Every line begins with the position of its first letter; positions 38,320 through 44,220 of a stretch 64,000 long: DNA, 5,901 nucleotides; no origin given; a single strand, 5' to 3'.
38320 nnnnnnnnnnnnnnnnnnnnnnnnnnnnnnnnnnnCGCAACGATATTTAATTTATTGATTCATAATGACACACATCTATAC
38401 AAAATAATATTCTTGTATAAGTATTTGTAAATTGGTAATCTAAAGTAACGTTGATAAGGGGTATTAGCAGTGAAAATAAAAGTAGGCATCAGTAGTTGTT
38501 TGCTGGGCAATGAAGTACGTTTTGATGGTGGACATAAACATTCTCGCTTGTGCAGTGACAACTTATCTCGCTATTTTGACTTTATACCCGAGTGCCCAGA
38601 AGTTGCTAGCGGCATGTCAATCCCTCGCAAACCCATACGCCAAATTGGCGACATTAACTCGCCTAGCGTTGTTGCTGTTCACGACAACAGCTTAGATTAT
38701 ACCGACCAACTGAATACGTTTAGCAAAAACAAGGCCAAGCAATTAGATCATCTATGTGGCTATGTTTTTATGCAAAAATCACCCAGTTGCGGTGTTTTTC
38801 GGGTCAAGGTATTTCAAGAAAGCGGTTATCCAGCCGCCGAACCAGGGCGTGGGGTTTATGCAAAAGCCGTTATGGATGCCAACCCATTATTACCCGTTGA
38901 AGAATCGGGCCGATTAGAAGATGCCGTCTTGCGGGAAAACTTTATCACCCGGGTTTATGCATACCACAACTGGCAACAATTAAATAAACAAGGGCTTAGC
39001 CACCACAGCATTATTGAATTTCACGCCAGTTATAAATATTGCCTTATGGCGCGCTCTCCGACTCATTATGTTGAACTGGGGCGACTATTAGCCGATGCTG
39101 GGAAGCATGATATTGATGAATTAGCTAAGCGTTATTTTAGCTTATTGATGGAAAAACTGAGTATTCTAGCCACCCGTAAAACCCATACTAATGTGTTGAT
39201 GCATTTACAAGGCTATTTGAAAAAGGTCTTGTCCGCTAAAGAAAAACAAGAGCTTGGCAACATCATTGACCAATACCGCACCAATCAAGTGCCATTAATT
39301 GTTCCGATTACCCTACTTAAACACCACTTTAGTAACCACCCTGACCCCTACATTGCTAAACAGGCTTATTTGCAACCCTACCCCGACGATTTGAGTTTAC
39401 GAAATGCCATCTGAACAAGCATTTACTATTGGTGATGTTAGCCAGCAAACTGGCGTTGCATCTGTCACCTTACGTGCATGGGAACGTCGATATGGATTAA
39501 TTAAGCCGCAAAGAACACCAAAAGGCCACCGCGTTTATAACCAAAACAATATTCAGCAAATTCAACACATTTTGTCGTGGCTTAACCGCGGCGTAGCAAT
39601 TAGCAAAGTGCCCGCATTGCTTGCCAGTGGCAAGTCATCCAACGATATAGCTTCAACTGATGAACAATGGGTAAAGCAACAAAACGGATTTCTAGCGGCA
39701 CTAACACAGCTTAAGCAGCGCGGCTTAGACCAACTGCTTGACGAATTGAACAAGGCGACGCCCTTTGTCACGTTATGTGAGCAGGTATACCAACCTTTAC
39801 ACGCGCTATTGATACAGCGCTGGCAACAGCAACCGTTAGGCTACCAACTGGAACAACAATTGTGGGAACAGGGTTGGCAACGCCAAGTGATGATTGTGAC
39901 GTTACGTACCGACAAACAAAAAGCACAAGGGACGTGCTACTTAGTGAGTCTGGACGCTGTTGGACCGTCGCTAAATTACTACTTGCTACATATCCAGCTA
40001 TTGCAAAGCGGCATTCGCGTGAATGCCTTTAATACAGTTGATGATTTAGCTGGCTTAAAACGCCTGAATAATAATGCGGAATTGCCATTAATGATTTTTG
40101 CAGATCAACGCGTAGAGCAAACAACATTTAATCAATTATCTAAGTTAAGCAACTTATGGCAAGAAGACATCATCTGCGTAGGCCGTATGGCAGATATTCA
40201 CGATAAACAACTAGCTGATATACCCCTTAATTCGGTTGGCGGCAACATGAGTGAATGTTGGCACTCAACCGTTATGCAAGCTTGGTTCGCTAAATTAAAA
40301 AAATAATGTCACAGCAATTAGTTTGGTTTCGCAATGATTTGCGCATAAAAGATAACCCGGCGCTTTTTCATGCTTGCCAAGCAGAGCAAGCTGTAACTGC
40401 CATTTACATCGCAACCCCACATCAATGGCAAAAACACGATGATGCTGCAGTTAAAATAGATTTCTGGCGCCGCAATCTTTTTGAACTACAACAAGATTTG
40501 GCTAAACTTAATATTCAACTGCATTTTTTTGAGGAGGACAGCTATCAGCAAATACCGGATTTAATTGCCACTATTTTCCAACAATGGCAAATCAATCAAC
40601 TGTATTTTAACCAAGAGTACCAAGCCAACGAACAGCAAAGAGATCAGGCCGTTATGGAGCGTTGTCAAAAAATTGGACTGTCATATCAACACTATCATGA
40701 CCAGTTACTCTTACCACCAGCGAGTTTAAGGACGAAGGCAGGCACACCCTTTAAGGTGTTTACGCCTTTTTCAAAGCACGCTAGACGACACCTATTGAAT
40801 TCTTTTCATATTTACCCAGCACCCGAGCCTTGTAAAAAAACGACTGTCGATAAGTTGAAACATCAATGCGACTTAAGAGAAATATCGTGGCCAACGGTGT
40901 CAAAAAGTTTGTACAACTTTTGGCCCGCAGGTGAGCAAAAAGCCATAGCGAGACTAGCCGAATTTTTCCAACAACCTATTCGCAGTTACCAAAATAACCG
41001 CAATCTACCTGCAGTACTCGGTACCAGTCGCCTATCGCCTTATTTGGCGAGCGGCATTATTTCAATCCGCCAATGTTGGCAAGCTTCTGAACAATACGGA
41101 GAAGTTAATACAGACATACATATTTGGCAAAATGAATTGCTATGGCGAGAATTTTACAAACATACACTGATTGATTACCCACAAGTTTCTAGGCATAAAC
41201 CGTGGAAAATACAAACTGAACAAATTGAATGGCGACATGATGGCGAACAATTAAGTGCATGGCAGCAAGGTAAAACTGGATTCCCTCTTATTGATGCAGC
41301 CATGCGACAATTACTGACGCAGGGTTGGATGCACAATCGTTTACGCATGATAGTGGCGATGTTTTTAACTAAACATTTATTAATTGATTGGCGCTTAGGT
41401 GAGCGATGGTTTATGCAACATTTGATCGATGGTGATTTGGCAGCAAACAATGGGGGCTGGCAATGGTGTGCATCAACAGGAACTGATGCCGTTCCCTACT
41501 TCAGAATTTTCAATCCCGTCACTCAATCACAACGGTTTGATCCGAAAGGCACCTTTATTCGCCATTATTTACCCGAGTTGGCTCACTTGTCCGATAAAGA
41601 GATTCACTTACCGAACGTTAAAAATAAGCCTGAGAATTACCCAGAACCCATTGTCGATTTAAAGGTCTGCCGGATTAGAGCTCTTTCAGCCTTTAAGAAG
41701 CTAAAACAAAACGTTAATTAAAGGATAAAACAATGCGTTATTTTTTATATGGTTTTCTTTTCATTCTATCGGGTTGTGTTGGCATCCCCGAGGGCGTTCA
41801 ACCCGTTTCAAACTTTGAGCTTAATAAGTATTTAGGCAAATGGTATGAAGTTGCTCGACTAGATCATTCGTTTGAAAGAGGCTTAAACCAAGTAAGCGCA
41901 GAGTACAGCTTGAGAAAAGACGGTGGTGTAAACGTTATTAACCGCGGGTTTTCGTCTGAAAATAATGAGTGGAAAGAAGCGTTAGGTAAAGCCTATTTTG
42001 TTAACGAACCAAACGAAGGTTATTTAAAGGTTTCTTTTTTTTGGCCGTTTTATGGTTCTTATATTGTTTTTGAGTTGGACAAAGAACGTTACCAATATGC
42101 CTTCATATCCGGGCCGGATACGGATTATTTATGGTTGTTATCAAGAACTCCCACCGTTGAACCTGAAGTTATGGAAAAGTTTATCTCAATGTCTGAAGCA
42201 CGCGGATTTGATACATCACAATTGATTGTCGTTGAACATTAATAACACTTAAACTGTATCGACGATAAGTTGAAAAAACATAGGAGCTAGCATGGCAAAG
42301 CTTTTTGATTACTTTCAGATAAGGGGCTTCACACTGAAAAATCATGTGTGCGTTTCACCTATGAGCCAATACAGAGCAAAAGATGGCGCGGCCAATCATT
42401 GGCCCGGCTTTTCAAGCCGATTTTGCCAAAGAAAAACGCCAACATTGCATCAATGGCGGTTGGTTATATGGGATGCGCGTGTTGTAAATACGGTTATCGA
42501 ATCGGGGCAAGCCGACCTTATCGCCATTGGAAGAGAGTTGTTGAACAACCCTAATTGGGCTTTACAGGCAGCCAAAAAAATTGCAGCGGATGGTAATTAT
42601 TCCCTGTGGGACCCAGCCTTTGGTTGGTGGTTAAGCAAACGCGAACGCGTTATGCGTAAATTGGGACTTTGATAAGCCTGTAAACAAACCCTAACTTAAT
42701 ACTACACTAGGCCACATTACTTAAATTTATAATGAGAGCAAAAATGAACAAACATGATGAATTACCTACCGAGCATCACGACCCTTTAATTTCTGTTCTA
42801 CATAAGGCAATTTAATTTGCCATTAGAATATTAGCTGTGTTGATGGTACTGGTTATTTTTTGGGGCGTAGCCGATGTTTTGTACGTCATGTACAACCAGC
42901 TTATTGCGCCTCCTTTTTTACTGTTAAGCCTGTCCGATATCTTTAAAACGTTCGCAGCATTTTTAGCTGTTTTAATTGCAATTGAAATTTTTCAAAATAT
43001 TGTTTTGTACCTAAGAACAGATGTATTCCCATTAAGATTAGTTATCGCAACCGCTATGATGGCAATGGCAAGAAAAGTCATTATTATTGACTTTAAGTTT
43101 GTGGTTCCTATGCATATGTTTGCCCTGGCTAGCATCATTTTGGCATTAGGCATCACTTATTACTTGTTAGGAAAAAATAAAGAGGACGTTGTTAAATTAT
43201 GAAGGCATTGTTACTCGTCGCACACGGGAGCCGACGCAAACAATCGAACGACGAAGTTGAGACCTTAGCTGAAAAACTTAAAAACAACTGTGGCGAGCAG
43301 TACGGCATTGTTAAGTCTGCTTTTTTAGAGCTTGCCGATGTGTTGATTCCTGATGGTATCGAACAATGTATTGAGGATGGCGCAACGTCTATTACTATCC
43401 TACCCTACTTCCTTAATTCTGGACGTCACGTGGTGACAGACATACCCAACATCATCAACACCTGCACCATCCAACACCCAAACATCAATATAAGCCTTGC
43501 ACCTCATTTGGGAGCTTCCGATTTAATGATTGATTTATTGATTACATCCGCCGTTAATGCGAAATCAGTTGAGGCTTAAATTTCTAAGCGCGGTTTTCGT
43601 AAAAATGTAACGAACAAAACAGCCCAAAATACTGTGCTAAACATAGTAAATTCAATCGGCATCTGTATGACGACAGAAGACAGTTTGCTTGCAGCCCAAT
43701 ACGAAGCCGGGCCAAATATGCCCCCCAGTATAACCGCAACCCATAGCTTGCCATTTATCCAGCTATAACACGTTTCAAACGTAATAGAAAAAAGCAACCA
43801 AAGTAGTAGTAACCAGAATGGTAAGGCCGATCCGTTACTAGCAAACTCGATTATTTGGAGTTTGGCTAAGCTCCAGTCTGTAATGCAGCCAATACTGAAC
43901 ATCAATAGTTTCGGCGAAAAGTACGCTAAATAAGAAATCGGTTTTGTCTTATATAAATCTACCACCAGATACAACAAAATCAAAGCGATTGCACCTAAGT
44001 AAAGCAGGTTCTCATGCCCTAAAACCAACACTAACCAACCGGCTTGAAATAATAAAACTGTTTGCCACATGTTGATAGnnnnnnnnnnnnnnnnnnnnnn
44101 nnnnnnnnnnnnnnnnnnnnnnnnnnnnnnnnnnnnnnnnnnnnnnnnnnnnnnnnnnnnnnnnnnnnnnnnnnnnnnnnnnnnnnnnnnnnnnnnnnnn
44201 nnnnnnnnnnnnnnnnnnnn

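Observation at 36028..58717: Tn7-like transposon apparently carrying a complete light/singlet-oxygen stress regulon as cargo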

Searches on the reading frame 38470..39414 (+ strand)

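Call 17: search_protein_families(library=pfam, proteins=[window:38470-39414:+])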
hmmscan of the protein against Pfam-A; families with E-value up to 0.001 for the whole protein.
window:38470-39414:+ (314 aa): 2 families
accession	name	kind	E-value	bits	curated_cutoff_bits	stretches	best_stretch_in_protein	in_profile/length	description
PF08349.16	DUF1722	-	4.8e-45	153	22.5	1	189-305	1-117/117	Protein of unknown function (DUF1722)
PF04463.17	2-thiour_desulf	-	8e-36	123.6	34.7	1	5-145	1-140/141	2-thiouracil desulfurase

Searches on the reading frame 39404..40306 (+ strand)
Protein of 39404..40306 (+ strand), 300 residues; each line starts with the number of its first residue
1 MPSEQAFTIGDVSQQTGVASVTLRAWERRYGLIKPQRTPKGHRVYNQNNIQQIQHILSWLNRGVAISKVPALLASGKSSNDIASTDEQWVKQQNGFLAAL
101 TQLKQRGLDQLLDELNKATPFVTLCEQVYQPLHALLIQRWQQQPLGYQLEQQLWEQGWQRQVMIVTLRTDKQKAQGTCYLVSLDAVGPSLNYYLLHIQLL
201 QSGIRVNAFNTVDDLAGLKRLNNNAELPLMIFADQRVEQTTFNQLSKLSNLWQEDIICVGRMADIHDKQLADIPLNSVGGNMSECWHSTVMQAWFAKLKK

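Call 17: search_protein_families(library=pfam, proteins=[window:39404-40306:+])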
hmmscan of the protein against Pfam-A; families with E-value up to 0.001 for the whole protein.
window:39404-40306:+ (300 aa): 2 families
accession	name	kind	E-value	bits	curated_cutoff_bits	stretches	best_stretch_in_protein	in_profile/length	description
PF13411.12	MerR_1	-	7.3e-15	55.3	21.6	1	7-74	1-67/69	MerR HTH family regulatory protein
PF00376.29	MerR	-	1.4e-12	47.6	28.2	1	8-45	1-38/38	MerR family regulatory protein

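Call 72: search_protein_families(library=ncbifam, proteins=[window:39404-40306:+], max_evalue=0.00001)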
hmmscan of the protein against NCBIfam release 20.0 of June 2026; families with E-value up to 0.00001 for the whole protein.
window:39404-40306:+ (300 aa): 10 families
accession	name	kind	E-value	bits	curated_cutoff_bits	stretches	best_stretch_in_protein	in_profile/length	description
NF011617.0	PRK15043.1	equivalog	4.5e-25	88.3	417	1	7-137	4-129/243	HTH-type transcriptional regulator MlrA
NF052513.1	TransRegCarH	equivalog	7.7e-17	61.5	400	1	4-68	4-68/274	HTH-type transcriptional repressor CarH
NF047375.1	HeatShock_HspR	equivalog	2.1e-09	37.3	105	1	5-83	2-80/92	heat shock protein transcriptional repressor HspR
TIGR02043.1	ZntR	equivalog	4.1e-08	33.4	167.95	1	7-82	2-77/131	Zn(2+)-responsive transcriptional regulator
NF007069.0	PRK09514.1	equivalog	4.5e-08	33.2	143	1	7-85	2-80/141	Zn(2+)-responsive transcriptional regulator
TIGR02051.1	MerR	equivalog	5.1e-08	33.2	150.85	1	8-115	1-105/124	mercury resistance transcriptional regulator MerR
TIGR02044.1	CueR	equivalog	2.3e-07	30.9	147.4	1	8-104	2-102/127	Cu(I)-responsive transcriptional regulator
TIGR02047.1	CadR-PbrR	equivalog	8.2e-07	29.1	151.45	1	8-64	2-58/127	Cd(II)/Pb(II)-responsive transcriptional regulator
NF053740.1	TransRegTnrAGPos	equivalog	2.2e-06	27.8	140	1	6-74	12-79/108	hypothetical protein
TIGR01950.1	SoxR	equivalog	5.6e-06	26.2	116.9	0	7-115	2-106/142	redox-sensitive transcriptional activator SoxR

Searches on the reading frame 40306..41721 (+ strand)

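Call 17: search_protein_families(library=pfam, proteins=[window:40306-41721:+])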
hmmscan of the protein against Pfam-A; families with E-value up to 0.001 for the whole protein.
window:40306-41721:+ (471 aa): 2 families
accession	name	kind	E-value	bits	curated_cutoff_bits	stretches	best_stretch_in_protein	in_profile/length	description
PF03441.19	FAD_binding_7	-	2.5e-82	275.6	27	1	274-464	1-202/203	FAD binding domain of DNA photolyase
PF00875.24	DNA_photolyase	-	2.7e-46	157.9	26.6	1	5-168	2-158/164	DNA photolyase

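Call 72: search_protein_families(library=ncbifam, proteins=[window:40306-41721:+], max_evalue=0.00001)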
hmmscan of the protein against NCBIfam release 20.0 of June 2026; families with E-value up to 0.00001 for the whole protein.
window:40306-41721:+ (471 aa): 5 families
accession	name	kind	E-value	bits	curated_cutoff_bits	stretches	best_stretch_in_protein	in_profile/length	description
NF007955.0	PRK10674.1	equivalog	5.3e-161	536.7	506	1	1-468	1-470/472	deoxyribodipyrimidine photo-lyase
TIGR03556.1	photolyase_8HDF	exception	1.5e-113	380.2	884.6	1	4-454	3-459/471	deoxyribodipyrimidine photo-lyase, 8-HDF type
TIGR02765.1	crypto_DASH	subfamily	1.8e-69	234.7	317.05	1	4-425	3-431/431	DASH family cryptochrome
TIGR02766.1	crypt_chrom_pln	subfamily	7.5e-67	226.2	603.85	1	4-457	2-473/480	cryptochrome photoreceptor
TIGR00591.1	phr2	superfamily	8e-20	71.6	550.05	1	5-351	25-374/453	deoxyribodipyrimidine photo-lyase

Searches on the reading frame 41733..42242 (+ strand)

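Call 17: search_protein_families(library=pfam, proteins=[window:41733-42242:+])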
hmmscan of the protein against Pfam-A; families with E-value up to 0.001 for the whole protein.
window:41733-42242:+ (169 aa): 2 families
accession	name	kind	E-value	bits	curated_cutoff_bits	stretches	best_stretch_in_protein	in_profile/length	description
PF08212.18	Lipocalin_2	-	9.7e-41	139.6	24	1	29-168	2-145/146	Lipocalin-like domain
PF00061.29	Lipocalin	-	1.5e-09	38.7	23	1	35-167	2-141/145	Lipocalin / cytosolic fatty-acid binding protein family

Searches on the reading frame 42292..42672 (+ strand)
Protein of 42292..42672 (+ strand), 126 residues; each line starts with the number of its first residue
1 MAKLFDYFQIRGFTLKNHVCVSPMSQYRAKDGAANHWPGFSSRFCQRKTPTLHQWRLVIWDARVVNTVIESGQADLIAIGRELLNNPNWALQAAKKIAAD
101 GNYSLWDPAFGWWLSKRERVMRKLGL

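Call 17: search_protein_families(library=pfam, proteins=[window:42292-42672:+])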
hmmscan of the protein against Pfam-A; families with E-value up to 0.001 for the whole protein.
window:42292-42672:+ (126 aa): 1 family
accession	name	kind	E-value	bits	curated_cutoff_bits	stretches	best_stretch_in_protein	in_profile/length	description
PF00724.26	Oxidored_FMN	-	4.6e-08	33.2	27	1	63-98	305-340/342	NADH:flavin oxidoreductase / NADH oxidase family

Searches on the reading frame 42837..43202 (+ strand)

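Call 17: search_protein_families(library=pfam, proteins=[window:42837-43202:+])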
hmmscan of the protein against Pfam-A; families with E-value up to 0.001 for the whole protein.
window:42837-43202:+ (121 aa): 1 family
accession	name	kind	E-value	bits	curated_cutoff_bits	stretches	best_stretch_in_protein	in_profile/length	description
PF06146.17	PsiE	-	2.5e-34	118.5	23.9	1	1-115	8-121/122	Phosphate-starvation-inducible E family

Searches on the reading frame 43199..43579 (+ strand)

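Call 17: search_protein_families(library=pfam, proteins=[window:43199-43579:+])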
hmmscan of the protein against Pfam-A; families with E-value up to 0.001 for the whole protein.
window:43199-43579:+ (126 aa): 1 family
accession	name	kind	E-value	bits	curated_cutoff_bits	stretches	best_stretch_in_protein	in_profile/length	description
PF01903.22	CbiX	-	7.8e-27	94.1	22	1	9-114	1-104/106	CbiX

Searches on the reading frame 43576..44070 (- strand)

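Call 17: search_protein_families(library=pfam, proteins=[window:43576-44070:-])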
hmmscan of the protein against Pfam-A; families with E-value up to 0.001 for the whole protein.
window:43576-44070:- (164 aa): 1 family
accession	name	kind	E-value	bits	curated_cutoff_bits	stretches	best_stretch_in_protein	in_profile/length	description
PF11086.13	DUF2878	-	5.5e-28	98.6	27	1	4-153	4-152/154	Protein of unknown function (DUF2878)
